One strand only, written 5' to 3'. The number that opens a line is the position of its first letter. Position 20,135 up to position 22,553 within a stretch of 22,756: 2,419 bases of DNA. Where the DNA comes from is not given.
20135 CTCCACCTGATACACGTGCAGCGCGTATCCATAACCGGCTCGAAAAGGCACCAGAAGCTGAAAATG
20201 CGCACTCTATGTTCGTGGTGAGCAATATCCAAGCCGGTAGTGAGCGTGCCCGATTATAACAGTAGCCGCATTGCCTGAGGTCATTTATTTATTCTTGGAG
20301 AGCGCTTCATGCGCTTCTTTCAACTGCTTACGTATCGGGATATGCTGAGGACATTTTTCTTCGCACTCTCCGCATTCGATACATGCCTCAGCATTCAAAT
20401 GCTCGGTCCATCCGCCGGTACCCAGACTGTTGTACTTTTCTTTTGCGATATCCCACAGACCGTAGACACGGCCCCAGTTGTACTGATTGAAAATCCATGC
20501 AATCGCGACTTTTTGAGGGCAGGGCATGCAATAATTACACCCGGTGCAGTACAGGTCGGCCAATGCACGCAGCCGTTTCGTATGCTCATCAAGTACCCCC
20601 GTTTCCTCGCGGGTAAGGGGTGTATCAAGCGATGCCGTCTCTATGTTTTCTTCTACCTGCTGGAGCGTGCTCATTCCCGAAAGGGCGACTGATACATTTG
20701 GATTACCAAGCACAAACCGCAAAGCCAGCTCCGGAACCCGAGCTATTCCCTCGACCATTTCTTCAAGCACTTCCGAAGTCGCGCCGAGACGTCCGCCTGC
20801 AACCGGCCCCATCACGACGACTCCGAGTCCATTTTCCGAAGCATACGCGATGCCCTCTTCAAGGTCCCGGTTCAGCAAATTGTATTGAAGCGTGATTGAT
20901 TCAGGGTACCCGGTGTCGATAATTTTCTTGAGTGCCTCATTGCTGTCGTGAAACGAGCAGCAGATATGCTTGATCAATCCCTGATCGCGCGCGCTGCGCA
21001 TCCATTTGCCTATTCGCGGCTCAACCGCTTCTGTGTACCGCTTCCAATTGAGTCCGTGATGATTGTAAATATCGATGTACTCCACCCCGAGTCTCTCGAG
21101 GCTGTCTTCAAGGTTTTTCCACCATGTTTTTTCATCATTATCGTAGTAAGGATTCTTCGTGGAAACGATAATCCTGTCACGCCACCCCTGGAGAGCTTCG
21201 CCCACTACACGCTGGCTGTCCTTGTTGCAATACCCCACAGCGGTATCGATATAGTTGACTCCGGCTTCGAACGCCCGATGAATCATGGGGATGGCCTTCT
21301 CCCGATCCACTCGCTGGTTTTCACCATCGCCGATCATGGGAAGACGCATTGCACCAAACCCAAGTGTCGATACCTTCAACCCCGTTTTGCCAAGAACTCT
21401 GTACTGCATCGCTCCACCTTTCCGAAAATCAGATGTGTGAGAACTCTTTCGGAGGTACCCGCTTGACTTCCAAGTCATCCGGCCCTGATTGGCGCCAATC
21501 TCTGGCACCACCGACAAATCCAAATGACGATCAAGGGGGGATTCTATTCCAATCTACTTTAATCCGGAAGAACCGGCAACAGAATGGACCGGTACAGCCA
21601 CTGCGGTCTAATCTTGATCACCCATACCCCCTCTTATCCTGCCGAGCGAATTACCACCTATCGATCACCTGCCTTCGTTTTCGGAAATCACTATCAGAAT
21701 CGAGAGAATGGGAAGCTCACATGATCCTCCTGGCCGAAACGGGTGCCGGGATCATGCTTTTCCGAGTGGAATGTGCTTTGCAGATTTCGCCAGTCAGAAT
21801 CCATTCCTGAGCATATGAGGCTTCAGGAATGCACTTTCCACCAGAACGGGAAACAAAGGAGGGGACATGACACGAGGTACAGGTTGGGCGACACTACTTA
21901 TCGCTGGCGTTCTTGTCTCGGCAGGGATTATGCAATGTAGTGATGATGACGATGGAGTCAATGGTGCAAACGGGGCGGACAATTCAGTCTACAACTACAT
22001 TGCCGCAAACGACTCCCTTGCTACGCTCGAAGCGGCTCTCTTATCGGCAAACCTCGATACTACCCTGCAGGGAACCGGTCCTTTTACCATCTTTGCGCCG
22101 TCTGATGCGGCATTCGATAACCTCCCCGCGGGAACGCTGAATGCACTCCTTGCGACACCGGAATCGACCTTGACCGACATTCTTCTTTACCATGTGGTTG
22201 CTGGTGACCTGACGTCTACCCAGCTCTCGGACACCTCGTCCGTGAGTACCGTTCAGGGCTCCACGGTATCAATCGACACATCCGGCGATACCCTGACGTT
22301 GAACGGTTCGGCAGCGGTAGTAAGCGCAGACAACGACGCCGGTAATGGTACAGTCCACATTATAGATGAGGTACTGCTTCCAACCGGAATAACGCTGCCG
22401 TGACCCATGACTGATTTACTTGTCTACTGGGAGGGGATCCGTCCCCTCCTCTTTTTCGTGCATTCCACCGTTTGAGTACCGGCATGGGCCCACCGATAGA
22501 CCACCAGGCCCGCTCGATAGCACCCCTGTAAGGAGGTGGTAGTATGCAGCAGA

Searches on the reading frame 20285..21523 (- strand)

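Call 16: search_protein_families(library=pfam, proteins=[window:20285-21523:-], max_evalue=0.001)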
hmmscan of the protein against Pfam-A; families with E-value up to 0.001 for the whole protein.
window:20285-21523:- (412 aa): 7 families
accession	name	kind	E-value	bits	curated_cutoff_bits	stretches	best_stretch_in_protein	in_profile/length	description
PF00248.27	Aldo_ket_red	-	2.2e-38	132.4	24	1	54-314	2-289/291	Aldo/keto reductase family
PF13187.11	Fer4_9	-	3.2e-08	33.9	27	1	325-394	1-50/52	4Fe-4S dicluster domain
PF13237.11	Fer4_10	-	4.6e-07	30.1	25.5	1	325-392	8-53/53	4Fe-4S dicluster domain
PF13534.11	Fer4_17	-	1.6e-06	29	22.2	1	326-395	2-60/61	4Fe-4S dicluster domain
PF13183.11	Fer4_8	-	4e-06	27.7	27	1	325-395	4-68/68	4Fe-4S dicluster domain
PF00037.32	Fer4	-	5.3e-05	23.3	21.1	1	377-394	4-21/24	4Fe-4S binding domain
PF14697.11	Fer4_21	-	0.00018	22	35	0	376-405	3-34/59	4Fe-4S dicluster domain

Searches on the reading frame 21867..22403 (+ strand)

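Call 16: search_protein_families(library=pfam, proteins=[window:21867-22403:+], max_evalue=0.001)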
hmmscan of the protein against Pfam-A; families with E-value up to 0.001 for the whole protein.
window:21867-22403:+ (178 aa): 1 family
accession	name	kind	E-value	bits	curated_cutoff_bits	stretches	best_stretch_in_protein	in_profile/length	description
PF02469.27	Fasciclin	-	1.5e-35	122.5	22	1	51-172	3-123/123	Fasciclin domain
